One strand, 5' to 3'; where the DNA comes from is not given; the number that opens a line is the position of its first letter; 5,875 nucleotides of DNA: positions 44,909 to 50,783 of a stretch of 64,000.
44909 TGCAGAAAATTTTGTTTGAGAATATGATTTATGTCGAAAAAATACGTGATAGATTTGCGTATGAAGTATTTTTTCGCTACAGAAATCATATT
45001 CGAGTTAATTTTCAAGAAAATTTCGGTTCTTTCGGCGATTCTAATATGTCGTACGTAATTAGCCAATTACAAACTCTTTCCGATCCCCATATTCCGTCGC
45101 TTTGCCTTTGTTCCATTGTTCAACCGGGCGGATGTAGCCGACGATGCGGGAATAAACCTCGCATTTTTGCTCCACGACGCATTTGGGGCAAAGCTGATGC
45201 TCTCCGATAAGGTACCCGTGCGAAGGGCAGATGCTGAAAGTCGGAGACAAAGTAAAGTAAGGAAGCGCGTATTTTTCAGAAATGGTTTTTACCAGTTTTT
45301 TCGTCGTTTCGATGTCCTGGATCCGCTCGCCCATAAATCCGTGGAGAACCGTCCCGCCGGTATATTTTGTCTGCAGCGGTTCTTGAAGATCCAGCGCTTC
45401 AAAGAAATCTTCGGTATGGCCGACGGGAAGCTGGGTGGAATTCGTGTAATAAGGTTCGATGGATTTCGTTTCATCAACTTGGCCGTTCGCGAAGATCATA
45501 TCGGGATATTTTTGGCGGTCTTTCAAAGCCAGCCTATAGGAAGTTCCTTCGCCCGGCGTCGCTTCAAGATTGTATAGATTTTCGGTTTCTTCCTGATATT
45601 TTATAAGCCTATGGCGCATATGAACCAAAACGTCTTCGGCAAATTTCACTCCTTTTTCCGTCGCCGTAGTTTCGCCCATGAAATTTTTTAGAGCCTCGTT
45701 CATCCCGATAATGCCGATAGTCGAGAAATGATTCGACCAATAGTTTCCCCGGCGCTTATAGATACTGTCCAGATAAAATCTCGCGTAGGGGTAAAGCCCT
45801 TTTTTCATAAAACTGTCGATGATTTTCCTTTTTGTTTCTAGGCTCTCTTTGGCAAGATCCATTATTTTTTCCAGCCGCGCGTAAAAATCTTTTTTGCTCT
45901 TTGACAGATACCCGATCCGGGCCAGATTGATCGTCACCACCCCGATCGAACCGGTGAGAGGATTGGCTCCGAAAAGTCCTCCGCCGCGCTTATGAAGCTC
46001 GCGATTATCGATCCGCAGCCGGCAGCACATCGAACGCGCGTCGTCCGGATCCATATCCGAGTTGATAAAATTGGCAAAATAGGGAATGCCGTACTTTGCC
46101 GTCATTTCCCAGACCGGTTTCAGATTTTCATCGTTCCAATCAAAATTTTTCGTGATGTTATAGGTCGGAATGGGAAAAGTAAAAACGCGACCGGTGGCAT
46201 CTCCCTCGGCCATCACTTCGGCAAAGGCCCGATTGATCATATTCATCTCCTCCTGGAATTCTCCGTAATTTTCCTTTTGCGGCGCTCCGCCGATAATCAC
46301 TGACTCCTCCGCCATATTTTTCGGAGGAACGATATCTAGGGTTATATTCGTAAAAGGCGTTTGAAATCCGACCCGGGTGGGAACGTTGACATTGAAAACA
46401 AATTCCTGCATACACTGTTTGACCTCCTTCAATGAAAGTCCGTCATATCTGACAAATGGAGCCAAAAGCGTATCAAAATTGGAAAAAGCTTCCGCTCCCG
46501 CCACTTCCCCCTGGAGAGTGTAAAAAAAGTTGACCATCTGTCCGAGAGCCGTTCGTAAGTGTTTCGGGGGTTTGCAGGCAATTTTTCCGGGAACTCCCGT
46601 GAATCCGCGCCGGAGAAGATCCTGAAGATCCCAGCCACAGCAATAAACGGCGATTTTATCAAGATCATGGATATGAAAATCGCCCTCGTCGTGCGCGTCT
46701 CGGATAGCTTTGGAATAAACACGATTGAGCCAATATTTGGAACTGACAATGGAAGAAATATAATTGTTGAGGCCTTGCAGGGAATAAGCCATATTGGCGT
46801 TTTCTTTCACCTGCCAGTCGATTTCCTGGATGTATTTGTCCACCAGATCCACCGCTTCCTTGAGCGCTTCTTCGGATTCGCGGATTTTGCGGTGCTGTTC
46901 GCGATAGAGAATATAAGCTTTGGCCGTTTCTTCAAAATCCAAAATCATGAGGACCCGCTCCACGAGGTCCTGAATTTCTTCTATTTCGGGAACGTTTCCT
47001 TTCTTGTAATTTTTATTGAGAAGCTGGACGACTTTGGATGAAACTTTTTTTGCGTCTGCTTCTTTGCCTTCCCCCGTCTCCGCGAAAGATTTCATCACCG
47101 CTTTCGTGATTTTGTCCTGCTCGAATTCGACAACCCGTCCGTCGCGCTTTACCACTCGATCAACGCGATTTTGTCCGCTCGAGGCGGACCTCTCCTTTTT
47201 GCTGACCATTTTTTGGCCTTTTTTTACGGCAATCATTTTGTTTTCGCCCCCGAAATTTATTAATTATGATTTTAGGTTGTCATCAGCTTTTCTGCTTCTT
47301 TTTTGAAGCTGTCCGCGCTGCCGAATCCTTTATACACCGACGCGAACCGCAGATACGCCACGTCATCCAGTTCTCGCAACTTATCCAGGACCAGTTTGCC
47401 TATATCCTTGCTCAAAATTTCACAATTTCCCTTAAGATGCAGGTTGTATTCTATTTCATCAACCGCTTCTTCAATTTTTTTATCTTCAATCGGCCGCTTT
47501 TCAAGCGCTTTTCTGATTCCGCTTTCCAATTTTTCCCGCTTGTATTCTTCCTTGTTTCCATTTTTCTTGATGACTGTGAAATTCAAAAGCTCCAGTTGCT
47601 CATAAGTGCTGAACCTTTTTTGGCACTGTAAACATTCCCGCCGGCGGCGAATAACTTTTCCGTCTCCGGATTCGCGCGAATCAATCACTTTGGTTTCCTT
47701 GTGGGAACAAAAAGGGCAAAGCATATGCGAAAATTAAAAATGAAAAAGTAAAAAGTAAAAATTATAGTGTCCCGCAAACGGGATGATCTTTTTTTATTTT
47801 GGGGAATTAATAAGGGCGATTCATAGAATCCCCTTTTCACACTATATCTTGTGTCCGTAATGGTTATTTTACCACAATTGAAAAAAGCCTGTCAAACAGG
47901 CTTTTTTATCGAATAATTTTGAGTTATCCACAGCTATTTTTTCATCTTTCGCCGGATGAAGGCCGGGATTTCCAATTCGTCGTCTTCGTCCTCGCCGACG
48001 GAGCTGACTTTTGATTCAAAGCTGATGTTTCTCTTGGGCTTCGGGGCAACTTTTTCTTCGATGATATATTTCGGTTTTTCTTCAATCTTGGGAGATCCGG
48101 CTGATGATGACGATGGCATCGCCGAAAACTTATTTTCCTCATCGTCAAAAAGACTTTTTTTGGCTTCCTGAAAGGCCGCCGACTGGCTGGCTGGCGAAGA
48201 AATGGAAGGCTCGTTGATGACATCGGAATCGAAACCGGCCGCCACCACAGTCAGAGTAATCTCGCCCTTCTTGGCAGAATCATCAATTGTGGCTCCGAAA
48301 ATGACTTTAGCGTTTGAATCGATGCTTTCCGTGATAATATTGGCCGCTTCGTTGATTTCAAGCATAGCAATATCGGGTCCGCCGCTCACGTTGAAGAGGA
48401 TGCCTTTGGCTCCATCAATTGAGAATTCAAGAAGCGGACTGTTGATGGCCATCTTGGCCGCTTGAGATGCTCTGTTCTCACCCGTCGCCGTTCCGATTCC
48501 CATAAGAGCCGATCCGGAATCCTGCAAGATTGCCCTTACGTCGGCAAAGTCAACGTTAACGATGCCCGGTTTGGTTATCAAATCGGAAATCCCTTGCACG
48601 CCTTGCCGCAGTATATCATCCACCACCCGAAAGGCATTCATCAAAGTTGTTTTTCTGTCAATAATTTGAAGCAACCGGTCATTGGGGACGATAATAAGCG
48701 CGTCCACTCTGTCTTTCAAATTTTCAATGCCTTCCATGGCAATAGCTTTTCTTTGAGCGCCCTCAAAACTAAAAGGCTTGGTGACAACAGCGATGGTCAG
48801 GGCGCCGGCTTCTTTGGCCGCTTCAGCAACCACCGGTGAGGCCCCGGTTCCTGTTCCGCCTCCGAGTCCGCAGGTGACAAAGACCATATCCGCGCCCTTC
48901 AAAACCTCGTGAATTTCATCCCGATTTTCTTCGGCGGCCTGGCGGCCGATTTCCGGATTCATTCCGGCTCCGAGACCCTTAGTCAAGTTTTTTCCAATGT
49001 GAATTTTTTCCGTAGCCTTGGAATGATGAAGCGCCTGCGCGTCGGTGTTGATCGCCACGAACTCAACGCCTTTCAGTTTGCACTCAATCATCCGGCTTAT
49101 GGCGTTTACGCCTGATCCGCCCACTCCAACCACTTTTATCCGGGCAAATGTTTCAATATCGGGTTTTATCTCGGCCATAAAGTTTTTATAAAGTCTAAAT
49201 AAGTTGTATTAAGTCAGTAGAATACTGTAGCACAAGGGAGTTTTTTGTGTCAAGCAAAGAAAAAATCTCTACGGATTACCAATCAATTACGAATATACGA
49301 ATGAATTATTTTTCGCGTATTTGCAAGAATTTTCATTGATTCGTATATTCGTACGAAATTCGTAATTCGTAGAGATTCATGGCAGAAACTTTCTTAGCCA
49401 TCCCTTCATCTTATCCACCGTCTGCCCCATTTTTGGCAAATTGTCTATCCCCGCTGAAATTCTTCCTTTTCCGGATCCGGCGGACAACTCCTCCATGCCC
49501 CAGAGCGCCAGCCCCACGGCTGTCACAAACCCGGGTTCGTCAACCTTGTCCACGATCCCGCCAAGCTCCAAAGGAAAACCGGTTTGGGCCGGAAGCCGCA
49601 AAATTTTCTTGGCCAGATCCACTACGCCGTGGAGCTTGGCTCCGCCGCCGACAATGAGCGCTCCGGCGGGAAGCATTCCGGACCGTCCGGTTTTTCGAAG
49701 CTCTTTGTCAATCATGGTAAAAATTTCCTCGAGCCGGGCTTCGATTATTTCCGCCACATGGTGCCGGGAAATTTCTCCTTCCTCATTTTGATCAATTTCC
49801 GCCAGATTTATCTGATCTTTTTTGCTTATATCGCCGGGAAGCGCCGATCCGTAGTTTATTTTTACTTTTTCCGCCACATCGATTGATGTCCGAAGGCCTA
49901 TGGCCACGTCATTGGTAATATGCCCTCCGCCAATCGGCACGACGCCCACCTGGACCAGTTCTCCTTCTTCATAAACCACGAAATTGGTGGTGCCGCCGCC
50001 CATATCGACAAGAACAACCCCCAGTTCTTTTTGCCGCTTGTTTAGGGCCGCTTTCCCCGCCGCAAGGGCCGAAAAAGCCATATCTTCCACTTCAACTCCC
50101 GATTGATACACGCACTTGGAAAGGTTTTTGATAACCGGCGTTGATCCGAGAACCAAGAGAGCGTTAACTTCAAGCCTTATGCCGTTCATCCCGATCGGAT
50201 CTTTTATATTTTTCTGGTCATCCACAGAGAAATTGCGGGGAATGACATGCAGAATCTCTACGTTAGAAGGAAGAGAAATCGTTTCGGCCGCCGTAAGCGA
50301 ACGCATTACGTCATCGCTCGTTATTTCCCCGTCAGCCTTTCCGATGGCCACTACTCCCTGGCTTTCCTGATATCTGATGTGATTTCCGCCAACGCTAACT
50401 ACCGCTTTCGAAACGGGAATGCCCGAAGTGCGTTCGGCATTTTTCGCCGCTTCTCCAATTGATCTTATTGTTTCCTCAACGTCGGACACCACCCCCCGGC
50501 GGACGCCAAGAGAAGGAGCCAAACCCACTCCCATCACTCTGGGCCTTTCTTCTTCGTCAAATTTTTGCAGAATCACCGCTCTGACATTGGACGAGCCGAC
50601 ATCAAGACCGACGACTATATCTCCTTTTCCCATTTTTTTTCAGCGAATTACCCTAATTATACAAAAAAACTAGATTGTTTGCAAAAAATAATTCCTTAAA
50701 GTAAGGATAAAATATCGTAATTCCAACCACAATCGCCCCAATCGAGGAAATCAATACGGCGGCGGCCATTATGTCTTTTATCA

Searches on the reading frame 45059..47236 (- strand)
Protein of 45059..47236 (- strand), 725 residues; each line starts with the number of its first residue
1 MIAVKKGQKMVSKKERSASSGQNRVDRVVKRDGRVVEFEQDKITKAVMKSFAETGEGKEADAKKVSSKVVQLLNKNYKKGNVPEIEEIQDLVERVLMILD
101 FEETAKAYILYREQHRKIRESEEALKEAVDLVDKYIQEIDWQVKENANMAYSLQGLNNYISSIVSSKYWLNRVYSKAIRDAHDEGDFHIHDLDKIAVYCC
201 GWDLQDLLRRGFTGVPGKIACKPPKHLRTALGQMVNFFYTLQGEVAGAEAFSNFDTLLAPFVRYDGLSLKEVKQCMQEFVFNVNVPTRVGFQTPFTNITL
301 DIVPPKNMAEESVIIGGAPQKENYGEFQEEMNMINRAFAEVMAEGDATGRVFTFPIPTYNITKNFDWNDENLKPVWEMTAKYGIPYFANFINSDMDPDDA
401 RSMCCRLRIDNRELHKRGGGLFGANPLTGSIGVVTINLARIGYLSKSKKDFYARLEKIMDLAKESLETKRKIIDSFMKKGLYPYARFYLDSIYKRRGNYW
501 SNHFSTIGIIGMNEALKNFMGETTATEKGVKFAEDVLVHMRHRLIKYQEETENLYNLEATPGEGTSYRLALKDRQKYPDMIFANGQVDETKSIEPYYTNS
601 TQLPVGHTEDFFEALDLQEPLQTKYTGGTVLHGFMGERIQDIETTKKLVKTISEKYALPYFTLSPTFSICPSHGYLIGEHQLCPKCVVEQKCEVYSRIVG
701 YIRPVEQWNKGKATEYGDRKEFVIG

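Call 19: search_protein_families(library=ncbifam, proteins=[window:45059-47236:-], max_evalue=1e-10)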
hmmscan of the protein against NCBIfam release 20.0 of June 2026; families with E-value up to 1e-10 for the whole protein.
window:45059-47236:- (725 aa): 13 families
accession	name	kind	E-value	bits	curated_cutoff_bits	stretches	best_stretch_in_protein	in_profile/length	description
NF006126.0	PRK08270.1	equivalog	0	1082.9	548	1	26-723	3-682/684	ribonucleoside triphosphate reductase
TIGR02487.1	NrdD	equivalog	5.9e-171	569.9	326.35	1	144-721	1-580/581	anaerobic ribonucleoside-triphosphate reductase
NF006358.0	PRK08579.1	equivalog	4.7e-119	398.3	585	2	126-416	7-295/624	anaerobic ribonucleoside triphosphate reductase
NF005497.0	PRK07111.1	equivalog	7e-78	262.7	764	2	27-263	4-234/746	anaerobic ribonucleoside triphosphate reductase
NF006127.0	PRK08271.1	equivalog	1.1e-63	215.7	545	1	175-719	100-624/631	anaerobic ribonucleoside-triphosphate reductase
NF006732.0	PRK09263.1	equivalog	3.7e-59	200.8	657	2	27-264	4-238/712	anaerobic ribonucleoside-triphosphate reductase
TIGR02827.1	RNR_anaer_Bdell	equivalog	1.5e-47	162.5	568.3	1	181-719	79-594/596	anaerobic ribonucleoside-triphosphate reductase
NF011292.0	PRK14704.1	equivalog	1.5e-34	119.5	736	1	142-719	26-614/618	anaerobic ribonucleoside triphosphate reductase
NF005010.0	PRK06406.1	subfamily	4.4e-22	78.1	1125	1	24-127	3-107/771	vitamin B12-dependent ribonucleotide reductase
NF009028.0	PRK12364.1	equivalog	1.8e-18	66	1377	1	28-166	3-141/842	ribonucleoside-diphosphate reductase subunit alpha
NF006207.0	PRK08332.1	equivalog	2.2e-18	65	2400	1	25-135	3-114/1684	vitamin B12-dependent ribonucleotide reductase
NF005544.0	PRK07207.1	equivalog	6.7e-18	63.9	965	1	10-130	18-145/965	ribonucleoside-diphosphate reductase subunit alpha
NF009029.0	PRK12365.1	equivalog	4.9e-13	48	1350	1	22-154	114-249/1046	ribonucleoside-diphosphate reductase subunit alpha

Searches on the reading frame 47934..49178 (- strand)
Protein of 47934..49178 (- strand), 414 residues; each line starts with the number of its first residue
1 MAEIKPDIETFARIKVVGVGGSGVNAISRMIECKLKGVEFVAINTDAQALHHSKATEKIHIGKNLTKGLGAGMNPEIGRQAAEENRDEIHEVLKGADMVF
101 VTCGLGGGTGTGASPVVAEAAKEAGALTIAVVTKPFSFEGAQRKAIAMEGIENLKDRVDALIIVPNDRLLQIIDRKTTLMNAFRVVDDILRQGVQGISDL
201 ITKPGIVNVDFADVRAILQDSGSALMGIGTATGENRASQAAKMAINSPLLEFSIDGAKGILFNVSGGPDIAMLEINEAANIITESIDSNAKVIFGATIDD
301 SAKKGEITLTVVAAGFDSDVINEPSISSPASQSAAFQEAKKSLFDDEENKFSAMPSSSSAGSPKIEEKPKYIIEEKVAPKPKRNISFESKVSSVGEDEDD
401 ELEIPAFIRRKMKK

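Call 19: search_protein_families(library=ncbifam, proteins=[window:47934-49178:-], max_evalue=1e-10)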
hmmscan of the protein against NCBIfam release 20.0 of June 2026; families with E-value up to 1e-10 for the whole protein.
window:47934-49178:- (414 aa): 1 family
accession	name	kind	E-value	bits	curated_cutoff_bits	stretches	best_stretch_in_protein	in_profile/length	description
TIGR00065.1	ftsZ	equivalog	7.5e-128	426.8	295.2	1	11-331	17-337/353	cell division protein FtsZ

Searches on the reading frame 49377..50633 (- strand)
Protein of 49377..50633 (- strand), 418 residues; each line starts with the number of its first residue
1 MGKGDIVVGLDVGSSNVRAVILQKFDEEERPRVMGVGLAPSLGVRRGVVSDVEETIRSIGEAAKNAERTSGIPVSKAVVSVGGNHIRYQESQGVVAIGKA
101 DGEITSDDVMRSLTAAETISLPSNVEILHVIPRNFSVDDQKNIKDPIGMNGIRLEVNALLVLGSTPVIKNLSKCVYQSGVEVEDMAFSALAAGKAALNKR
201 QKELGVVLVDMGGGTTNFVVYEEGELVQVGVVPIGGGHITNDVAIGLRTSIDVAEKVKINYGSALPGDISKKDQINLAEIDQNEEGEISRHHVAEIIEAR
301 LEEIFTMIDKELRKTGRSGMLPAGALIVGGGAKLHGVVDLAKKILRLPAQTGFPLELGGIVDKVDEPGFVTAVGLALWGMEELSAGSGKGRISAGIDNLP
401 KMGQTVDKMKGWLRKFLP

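Call 19: search_protein_families(library=ncbifam, proteins=[window:49377-50633:-], max_evalue=1e-10)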
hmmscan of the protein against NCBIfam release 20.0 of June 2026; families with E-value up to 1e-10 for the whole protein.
window:49377-50633:- (418 aa): 3 families
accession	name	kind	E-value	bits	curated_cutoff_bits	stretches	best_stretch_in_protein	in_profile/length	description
TIGR01174.1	ftsA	equivalog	1.6e-113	379.6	175.85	1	6-376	1-369/371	cell division protein FtsA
NF007009.0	PRK09472.1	equivalog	3.6e-77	260.2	409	1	5-415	8-418/420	cell division protein FtsA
NF011660.0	PRK15080.1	equivalog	9.9e-11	41.4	182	0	175-260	112-197/277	ethanolamine utilization protein EutJ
